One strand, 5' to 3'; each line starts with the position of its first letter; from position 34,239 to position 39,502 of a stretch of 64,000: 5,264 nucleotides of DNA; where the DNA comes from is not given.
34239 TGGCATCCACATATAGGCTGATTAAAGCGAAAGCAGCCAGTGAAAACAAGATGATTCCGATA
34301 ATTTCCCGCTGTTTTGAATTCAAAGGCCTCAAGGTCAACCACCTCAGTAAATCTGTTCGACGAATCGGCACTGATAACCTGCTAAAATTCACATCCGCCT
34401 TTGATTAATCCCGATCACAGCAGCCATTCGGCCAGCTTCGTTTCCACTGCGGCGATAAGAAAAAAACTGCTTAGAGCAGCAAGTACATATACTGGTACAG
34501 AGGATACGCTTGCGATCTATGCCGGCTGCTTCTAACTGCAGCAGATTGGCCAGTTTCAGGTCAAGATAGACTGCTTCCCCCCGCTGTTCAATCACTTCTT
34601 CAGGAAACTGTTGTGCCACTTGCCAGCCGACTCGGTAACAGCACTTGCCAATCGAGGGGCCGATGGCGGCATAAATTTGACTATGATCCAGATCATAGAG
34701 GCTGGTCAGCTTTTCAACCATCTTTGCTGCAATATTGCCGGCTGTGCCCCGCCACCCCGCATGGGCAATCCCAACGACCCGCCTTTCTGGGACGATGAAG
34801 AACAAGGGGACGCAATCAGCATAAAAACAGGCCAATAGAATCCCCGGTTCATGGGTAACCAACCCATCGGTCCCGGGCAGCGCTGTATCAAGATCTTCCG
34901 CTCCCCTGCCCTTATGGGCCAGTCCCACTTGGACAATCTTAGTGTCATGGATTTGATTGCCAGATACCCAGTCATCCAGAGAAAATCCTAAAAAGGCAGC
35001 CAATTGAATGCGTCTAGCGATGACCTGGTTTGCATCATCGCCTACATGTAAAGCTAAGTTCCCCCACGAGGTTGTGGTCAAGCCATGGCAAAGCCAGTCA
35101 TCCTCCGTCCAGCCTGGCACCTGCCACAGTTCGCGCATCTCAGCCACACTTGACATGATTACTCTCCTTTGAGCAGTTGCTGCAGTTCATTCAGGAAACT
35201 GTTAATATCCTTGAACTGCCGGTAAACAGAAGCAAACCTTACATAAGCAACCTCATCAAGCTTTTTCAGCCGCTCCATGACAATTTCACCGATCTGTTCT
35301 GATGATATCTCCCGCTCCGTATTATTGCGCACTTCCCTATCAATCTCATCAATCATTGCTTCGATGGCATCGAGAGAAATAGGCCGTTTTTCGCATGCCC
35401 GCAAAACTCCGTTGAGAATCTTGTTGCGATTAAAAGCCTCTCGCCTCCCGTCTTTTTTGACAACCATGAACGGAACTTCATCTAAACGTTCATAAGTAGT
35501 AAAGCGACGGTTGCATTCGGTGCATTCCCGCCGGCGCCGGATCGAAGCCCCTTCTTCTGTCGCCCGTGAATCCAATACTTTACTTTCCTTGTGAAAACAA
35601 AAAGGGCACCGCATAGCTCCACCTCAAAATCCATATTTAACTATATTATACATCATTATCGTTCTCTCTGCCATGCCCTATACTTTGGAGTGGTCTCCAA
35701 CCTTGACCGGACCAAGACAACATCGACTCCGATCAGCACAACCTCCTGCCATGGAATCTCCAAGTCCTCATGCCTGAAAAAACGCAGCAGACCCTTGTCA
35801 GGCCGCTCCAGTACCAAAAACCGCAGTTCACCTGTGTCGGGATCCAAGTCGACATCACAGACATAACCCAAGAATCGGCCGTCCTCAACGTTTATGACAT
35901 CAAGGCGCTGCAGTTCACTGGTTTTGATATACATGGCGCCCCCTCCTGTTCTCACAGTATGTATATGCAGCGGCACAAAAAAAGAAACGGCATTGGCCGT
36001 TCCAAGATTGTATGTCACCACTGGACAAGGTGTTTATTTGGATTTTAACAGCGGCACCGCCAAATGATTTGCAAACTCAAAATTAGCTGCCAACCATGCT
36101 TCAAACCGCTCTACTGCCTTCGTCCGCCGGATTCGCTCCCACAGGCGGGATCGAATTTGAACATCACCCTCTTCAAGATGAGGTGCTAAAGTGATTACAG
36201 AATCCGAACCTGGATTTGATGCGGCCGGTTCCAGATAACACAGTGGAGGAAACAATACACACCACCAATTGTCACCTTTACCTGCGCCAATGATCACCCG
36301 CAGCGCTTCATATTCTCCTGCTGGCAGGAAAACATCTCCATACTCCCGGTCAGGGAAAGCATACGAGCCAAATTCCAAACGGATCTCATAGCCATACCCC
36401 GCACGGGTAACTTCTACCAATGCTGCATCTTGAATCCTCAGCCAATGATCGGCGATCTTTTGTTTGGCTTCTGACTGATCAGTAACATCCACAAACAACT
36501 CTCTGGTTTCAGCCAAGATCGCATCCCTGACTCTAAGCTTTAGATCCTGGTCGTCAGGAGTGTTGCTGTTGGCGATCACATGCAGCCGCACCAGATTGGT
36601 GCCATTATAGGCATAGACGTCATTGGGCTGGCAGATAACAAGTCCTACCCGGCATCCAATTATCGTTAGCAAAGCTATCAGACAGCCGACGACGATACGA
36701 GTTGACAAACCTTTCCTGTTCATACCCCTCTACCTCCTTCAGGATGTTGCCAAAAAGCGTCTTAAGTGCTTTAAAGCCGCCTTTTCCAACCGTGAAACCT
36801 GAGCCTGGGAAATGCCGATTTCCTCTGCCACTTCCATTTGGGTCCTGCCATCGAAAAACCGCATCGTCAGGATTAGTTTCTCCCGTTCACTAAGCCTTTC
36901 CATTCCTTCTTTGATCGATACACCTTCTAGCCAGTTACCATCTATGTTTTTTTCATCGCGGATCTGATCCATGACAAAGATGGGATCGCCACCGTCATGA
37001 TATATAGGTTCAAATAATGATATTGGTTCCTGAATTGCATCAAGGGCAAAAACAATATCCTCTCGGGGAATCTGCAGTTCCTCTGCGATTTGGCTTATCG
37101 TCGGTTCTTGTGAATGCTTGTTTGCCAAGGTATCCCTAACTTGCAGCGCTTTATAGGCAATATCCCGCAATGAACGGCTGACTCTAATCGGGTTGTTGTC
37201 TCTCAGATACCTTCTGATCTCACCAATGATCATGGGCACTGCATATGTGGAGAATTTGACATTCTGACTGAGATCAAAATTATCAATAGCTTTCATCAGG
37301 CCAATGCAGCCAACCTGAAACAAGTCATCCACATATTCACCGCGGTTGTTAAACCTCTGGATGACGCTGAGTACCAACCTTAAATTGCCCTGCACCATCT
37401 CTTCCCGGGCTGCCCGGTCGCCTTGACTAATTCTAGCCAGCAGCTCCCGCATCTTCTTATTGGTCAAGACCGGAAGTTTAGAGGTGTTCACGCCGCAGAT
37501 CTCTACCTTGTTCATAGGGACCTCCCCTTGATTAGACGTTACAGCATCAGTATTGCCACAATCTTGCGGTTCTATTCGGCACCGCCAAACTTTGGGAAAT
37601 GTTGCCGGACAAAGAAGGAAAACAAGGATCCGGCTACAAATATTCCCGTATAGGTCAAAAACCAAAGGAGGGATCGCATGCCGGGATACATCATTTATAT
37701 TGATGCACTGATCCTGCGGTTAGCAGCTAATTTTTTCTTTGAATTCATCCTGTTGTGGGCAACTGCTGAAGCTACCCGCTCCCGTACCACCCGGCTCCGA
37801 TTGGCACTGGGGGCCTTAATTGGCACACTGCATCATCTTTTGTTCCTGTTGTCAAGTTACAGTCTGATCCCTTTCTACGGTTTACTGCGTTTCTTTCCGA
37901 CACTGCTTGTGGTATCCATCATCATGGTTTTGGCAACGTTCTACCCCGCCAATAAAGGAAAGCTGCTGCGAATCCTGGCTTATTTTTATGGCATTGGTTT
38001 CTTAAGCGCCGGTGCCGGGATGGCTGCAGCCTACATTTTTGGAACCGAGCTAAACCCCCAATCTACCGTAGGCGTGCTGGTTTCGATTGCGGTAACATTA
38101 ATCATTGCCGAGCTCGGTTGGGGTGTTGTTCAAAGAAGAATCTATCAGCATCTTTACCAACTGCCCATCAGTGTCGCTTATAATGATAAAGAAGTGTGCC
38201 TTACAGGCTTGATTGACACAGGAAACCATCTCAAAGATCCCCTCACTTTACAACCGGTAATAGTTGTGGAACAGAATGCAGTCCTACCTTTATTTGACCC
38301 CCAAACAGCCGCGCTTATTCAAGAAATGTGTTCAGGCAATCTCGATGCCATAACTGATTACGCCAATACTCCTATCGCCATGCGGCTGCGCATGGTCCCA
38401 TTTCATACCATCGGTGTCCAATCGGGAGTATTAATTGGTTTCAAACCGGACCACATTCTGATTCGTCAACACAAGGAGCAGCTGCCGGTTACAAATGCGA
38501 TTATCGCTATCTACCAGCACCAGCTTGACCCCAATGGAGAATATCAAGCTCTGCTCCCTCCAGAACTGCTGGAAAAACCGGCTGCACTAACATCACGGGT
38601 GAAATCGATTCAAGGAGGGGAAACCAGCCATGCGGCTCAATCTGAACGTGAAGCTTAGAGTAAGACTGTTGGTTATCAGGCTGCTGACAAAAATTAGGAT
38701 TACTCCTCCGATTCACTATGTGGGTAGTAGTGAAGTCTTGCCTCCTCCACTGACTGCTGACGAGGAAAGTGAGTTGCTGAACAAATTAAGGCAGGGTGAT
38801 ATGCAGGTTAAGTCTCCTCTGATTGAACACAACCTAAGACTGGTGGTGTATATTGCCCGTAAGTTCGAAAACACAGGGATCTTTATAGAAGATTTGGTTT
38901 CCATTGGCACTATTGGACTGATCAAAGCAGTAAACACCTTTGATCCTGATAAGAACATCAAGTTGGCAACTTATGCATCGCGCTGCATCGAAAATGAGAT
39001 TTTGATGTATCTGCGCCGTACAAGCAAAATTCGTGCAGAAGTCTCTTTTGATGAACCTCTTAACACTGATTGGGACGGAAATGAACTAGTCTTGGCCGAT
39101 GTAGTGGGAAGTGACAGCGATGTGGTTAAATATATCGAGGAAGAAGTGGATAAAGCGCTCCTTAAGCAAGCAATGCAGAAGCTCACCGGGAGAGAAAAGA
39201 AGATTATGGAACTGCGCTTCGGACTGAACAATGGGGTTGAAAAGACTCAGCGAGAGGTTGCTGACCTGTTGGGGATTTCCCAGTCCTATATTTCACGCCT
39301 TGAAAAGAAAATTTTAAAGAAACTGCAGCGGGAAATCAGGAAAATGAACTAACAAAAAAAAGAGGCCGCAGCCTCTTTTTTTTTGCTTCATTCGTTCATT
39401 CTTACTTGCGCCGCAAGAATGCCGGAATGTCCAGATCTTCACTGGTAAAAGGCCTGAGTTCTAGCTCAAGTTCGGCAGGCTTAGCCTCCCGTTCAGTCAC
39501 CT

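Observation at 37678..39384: spoIIGA-sigE operon is inverted in place between ftsZ and sigG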

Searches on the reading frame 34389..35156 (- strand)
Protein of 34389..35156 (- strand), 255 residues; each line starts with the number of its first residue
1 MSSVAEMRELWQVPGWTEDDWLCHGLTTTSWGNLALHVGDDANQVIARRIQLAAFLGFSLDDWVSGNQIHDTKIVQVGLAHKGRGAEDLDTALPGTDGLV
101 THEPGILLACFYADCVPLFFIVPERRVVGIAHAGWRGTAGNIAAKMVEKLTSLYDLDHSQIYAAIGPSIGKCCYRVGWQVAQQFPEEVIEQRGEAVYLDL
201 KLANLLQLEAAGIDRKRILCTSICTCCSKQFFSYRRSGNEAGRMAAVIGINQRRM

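Call 3: search_protein_families(library=ncbifam, proteins=[window:34389-35156:-])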
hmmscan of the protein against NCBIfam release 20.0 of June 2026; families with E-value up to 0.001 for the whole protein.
window:34389-35156:- (255 aa): 2 families
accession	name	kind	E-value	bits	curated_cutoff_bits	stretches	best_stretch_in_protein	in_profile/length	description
TIGR00726.1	TIGR00726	equivalog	1.8e-47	161.5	141.15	1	32-250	10-222/223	peptidoglycan editing factor PgeF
NF007998.1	PRK10723.1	equivalog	2.9e-25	89.2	369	1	33-248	35-240/243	purine nucleoside phosphorylase YfiH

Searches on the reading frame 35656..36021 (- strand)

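Call 3: search_protein_families(library=ncbifam, proteins=[window:35656-36021:-])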
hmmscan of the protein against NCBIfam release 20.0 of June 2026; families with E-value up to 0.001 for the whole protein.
window:35656-36021:- (121 aa): 1 family
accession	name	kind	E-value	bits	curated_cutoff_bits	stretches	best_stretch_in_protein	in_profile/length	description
TIGR02888.1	spore_YlmC_YmxH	subfamily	9.7e-18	64.2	44.2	1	33-104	1-74/76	YlmC/YmxH family sporulation protein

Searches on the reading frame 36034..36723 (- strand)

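Call 3: search_protein_families(library=ncbifam, proteins=[window:36034-36723:-])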
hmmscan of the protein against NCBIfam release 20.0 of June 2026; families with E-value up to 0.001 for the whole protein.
window:36034-36723:- (229 aa): 1 family
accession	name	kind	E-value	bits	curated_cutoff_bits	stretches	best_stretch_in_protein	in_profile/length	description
TIGR02837.1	spore_II_R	equivalog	5e-47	159.6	151.9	1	10-166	3-161/168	stage II sporulation protein R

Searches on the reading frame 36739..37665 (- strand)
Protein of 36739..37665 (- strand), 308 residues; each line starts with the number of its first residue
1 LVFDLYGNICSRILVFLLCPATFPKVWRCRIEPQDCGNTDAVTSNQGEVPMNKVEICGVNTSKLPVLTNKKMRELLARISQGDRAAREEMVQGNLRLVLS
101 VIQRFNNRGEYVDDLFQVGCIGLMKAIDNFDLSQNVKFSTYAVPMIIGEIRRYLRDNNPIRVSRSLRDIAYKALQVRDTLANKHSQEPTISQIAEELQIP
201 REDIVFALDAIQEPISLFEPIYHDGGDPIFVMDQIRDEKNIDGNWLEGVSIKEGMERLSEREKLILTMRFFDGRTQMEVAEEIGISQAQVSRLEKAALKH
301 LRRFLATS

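Call 3: search_protein_families(library=ncbifam, proteins=[window:36739-37665:-])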
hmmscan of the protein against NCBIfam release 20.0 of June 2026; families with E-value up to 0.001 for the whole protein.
window:36739-37665:- (308 aa): 68 families (the best 25 are shown)
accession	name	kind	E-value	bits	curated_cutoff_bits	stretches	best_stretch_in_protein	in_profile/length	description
TIGR02850.1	spore_sigG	equivalog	4.5e-151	501.4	457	1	52-304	1-253/254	RNA polymerase sporulation sigma factor SigG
NF006071.0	PRK08215.1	equivalog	3.6e-147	488.9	372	1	51-304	3-256/258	RNA polymerase sporulation sigma factor SigG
NF004052.0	PRK05572.1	subfamily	2.2e-91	305.9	311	1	63-305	10-250/252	SigF/SigG family RNA polymerase sporulation sigma factor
TIGR02885.1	spore_sigF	equivalog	4.7e-89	298.2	321.45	1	76-303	2-229/231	RNA polymerase sporulation sigma factor SigF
TIGR02980.1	SigBFG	subfamily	1.8e-81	273.2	234.35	1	84-303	2-224/227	SigB/SigF/SigG family RNA polymerase sigma factor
NF005514.0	PRK07122.1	subfamily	3e-43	147.9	372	1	74-303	30-261/264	RNA polymerase sigma factor SigF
NF005644.0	PRK07408.1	subfamily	1.6e-40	139.4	261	1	72-306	13-254/258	RNA polymerase sigma factor SigF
TIGR02941.1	Sigma_B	equivalog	4.3e-37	128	315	1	84-303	28-251/255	RNA polymerase sigma factor SigB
NF004471.0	PRK05803.1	subfamily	1.6e-36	125.7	252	2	67-168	32-133/235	RNA polymerase sporulation sigma factor SigK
NF006158.0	PRK08301.1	equivalog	2.5e-35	122.1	339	2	52-166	26-140/241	RNA polymerase sporulation sigma factor SigE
NF006666.0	PRK09210.1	equivalog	5e-35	121.5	572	1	61-303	108-358/370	RNA polymerase sigma factor RpoD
NF004208.0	PRK05658.1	equivalog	1.4e-34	120.1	555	1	64-302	368-617/631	RNA polymerase sigma factor RpoD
TIGR02835.1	spore_sigmaE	equivalog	3.1e-34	118.4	348.6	2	53-166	20-133/234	RNA polymerase sporulation sigma factor SigE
TIGR02997.1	Sig70-cyanoRpoD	subfamily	6.1e-34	117.6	384.5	1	63-302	53-298/298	RNA polymerase sigma factor, RpoD/SigA family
TIGR02393.1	RpoD_Cterm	equivalog_domain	1.5e-33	116.4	354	1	86-303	1-226/238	RNA polymerase sigma factor RpoD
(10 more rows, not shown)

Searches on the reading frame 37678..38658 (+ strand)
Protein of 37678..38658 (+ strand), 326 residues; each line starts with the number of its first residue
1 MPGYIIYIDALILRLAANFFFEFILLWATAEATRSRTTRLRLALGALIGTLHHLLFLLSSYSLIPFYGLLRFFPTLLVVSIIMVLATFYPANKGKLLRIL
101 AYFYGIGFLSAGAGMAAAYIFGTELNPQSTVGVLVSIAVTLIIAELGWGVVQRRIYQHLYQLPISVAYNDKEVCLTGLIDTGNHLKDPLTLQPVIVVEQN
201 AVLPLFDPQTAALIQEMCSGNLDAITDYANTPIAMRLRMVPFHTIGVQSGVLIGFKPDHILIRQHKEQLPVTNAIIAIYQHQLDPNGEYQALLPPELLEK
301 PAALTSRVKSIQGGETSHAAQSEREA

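Call 3: search_protein_families(library=ncbifam, proteins=[window:37678-38658:+])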
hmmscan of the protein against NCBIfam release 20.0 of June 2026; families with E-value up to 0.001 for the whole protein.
window:37678-38658:+ (326 aa): 1 family
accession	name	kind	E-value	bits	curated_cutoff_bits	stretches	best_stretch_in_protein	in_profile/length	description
TIGR02854.1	spore_II_GA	equivalog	5.2e-54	183.6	209.55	1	5-297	2-292/293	sigma-E processing peptidase SpoIIGA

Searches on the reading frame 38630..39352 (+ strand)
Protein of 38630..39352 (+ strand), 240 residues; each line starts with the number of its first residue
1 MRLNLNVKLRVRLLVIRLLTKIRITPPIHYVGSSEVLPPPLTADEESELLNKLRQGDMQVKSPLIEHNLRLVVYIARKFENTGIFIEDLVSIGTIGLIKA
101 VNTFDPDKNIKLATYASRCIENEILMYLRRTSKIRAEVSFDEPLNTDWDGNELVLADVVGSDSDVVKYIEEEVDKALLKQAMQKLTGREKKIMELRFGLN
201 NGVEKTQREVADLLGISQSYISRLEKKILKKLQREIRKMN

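Call 3: search_protein_families(library=ncbifam, proteins=[window:38630-39352:+])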
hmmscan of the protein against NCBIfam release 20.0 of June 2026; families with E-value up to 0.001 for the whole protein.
window:38630-39352:+ (240 aa): 58 families (the best 25 are shown)
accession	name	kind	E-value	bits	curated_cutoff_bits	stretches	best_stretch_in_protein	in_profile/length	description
NF006158.0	PRK08301.1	equivalog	1.2e-119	398.2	339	1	5-239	4-240/241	RNA polymerase sporulation sigma factor SigE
TIGR02835.1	spore_sigmaE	equivalog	2.7e-118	393.5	348.6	1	13-239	5-233/234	RNA polymerase sporulation sigma factor SigE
NF004471.0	PRK05803.1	subfamily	3.6e-81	271.9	252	1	26-238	18-230/235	RNA polymerase sporulation sigma factor SigK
TIGR02846.1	spore_sigmaK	equivalog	4.9e-78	261.8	298.65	1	28-236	17-226/227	RNA polymerase sporulation sigma factor SigK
NF006071.0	PRK08215.1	equivalog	2.7e-39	135.3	372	2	39-139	17-117/258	RNA polymerase sporulation sigma factor SigG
TIGR02850.1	spore_sigG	equivalog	1.3e-37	129.7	457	2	39-139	14-114/254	RNA polymerase sporulation sigma factor SigG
NF004052.0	PRK05572.1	subfamily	7e-37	127.3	311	2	41-139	14-112/252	SigF/SigG family RNA polymerase sporulation sigma factor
TIGR02980.1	SigBFG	subfamily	1.1e-34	120.1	234.35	2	59-134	3-79/227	SigB/SigF/SigG family RNA polymerase sigma factor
TIGR02885.1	spore_sigF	equivalog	1.3e-34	120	321.45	2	49-139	1-91/231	RNA polymerase sporulation sigma factor SigF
TIGR02937.1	sigma70-ECF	superfamily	5.6e-33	113.9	42.9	1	64-235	6-164/165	sigma-70 family RNA polymerase sigma factor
TIGR02394.1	rpoS_proteo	equivalog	2.1e-32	112.8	378.7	2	39-124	26-111/285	RNA polymerase sigma factor RpoS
TIGR02997.1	Sig70-cyanoRpoD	subfamily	1.6e-30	106.4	384.5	2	46-140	62-156/298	RNA polymerase sigma factor, RpoD/SigA family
NF006666.0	PRK09210.1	equivalog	6.3e-30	104.7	572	2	40-125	113-198/370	RNA polymerase sigma factor RpoD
NF005143.0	PRK06596.1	subfamily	6e-29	101.4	241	2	39-131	27-120/285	RNA polymerase factor sigma-32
TIGR02393.1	RpoD_Cterm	equivalog_domain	2.7e-28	99.2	354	2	61-124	2-65/238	RNA polymerase sigma factor RpoD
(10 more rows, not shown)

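Call 11: find_related_loci(query=window:38630-39352:+, collection=genome_contigs, flank=4000)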
Query window:38630-39352:+ (240 aa) in genome_contigs; peptide patterns used: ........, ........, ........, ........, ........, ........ (x = any residue, [..] = any of these).
599 stretches matched a pattern (row limit reached: there are more); 576 encode a relative of the query (tblastn E <= 1e-3); the best 80 are kept; 80 distinct loci.
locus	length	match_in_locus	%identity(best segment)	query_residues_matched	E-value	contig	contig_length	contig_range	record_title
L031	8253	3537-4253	81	2-240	5e-128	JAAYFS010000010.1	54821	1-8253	MAG: Bacillota bacterium isolate AS09scLD_10 51426_AS09, whole genome shotgun sequence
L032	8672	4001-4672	85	16-239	7e-127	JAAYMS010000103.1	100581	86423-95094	MAG: Bacillota bacterium isolate AS20ysBPTH_44 43740_AS20, whole genome shotgun sequence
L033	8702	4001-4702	76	7-240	9e-115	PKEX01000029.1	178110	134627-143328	MAG: Clostridia bacterium isolate RSA5 c_000000000017, whole genome shotgun sequence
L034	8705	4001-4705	72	6-239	3e-112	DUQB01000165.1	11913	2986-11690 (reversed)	MAG TPA_asm: Bacillota bacterium isolate AS08sgBPME_369 213468_AS08, whole genome shotgun sequence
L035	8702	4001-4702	74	7-239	6e-112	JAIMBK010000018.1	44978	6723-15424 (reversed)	MAG: Armatimonadota bacterium isolate HOT.MB2.58 Contig18, whole genome shotgun sequence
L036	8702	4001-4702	73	7-239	1e-111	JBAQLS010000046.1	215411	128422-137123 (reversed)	MAG: Carboxydocellales bacterium isolate MFD12068_ilm_asm_bin15 k127_11071, whole genome shotgun sequence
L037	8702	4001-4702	72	7-239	3e-111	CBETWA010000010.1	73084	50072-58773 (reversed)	MAG TPA_asm: uncultured bacterium isolate SRR13515398_concoct_14 genome assembly, contig: ERZ25510404.38, whole genome s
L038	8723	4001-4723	72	1-240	4e-111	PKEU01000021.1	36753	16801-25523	MAG: bacterium isolate RSA8 c_000000000227, whole genome shotgun sequence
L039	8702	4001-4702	72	7-239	2e-110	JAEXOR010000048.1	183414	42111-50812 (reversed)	MAG: Bacillota bacterium isolate OH_HBrB_152 k127_2408623, whole genome shotgun sequence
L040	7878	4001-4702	71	7-239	7e-110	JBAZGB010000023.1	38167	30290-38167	MAG: Eubacteriales bacterium isolate SO_2017_LW3_34 NODE_2523_length_38167_cov_1.406257_LW162_2017, whole genome shotgun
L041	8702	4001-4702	71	7-239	2e-109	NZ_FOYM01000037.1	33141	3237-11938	Desulfoscipio geothermicus DSM 3669, whole genome shotgun sequence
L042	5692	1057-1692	77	28-239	1e-109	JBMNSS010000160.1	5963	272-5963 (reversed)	MAG: Limnochordia bacterium isolate SBF912SR2HQ0054 scaffold_60555_c1, whole genome shotgun sequence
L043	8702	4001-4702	71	7-239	2e-108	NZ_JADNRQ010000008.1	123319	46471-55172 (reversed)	Desulfallas sp. Bu1-1 NODE_8_length_123319_cov_49.853432, whole genome shotgun sequence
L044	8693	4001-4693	71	12-239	3e-107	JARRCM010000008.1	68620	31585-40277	MAG: Thermosediminibacterales bacterium isolate DJKA113_NP-J24_bin.19 scaffold_107, whole genome shotgun sequence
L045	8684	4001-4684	72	9-239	9e-107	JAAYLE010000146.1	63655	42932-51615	MAG: Bacillota bacterium isolate AS15tlH2ME_148 74717_AS15, whole genome shotgun sequence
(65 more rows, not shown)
